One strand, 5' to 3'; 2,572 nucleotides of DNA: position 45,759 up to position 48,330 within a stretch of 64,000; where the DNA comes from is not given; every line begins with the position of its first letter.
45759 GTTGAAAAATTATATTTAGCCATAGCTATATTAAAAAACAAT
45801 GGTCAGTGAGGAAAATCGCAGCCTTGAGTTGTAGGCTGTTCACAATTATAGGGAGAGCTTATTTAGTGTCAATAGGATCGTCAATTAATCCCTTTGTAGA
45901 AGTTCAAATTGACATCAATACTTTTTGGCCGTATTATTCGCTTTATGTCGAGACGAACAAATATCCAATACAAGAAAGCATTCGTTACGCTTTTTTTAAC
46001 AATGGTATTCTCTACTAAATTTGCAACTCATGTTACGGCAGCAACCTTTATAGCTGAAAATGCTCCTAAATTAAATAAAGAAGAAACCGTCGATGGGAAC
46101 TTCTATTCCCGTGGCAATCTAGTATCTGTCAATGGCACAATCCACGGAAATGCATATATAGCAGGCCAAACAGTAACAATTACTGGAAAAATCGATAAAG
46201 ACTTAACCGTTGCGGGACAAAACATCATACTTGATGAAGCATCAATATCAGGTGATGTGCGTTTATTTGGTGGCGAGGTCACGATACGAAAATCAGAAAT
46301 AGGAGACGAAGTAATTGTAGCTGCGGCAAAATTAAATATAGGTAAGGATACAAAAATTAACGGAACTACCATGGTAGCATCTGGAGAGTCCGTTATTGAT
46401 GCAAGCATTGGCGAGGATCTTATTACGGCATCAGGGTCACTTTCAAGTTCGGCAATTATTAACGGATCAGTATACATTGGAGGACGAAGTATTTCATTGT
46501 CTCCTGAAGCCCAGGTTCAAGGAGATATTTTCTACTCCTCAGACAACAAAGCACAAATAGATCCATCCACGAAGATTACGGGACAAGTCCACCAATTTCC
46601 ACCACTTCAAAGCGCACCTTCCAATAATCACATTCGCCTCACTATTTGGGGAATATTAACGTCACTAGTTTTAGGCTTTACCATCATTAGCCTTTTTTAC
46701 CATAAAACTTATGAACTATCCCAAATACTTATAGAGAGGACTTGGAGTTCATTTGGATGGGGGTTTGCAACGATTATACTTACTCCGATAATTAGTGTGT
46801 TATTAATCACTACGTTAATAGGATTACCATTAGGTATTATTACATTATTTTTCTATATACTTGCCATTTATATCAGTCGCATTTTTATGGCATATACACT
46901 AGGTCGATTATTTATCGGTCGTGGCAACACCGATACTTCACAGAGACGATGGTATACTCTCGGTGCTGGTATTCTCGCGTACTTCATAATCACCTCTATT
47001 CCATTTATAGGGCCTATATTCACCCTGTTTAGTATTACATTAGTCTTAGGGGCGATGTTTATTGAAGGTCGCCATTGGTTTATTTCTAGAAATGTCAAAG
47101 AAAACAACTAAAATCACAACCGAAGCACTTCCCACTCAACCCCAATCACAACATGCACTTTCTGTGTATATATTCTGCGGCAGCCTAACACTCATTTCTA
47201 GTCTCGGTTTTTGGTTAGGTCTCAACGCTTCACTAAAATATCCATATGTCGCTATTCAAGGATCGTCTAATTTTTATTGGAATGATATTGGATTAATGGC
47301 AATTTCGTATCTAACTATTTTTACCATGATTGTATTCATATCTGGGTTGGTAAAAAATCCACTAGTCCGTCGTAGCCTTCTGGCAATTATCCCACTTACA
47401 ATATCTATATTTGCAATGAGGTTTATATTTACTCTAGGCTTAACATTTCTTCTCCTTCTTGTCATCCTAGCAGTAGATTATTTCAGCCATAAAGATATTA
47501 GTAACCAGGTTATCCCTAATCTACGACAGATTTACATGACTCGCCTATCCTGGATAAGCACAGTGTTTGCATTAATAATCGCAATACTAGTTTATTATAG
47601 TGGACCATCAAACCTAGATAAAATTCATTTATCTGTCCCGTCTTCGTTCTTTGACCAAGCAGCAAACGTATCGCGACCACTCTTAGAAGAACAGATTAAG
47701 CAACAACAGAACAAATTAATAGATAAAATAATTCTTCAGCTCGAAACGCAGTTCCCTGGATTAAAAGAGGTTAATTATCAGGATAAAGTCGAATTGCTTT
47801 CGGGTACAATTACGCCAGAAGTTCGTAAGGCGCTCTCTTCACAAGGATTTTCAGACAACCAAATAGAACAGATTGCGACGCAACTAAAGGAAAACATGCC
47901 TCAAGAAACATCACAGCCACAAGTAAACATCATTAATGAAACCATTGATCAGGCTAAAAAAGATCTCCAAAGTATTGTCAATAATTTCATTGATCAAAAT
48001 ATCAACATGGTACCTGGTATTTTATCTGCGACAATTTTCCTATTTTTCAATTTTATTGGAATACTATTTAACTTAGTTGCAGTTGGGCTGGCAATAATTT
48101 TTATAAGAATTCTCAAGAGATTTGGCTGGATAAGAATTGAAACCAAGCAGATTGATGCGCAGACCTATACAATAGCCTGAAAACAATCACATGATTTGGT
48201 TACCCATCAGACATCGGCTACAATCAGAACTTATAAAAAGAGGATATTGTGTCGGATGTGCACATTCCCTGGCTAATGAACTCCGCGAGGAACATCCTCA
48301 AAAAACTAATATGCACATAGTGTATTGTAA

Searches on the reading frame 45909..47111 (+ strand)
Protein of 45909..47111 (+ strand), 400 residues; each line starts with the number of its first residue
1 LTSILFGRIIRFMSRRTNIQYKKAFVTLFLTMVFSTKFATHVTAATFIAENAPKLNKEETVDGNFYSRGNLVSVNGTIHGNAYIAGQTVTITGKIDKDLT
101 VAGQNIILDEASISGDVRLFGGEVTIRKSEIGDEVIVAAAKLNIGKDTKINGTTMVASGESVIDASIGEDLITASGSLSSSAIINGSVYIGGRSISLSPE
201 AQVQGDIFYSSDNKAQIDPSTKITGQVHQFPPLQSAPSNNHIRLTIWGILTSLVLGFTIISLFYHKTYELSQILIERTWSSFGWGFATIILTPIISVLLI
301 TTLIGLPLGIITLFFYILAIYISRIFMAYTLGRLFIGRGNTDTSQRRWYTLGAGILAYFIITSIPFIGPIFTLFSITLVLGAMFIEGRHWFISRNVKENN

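Call 3: search_protein_families(library=pfam, proteins=[window:45909-47111:+], max_evalue=0.1)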
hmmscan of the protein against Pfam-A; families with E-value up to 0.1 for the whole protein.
window:45909-47111:+ (400 aa): 1 family
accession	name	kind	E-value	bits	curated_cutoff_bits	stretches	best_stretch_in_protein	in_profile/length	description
PF04519.19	Bactofilin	-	5.2e-06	27.1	27.9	1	59-118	23-81/98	Polymer-forming cytoskeletal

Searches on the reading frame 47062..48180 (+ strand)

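Call 3: search_protein_families(library=pfam, proteins=[window:47062-48180:+], max_evalue=0.1)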
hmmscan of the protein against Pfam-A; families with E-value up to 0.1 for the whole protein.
window:47062-48180:+ (372 aa): 2 families
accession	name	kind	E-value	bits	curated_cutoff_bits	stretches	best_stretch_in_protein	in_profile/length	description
PF22482.2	AsnC_trans_reg_3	-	0.048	14.2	24.4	0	287-332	45-86/95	PF0864 C-terminal dimeric alpha+beta barrel domain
PF20512.3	PMI_typeI_hel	-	0.059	14.3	23.4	0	208-233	48-78/88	Phosphomannose isomerase type I, helical insertion domain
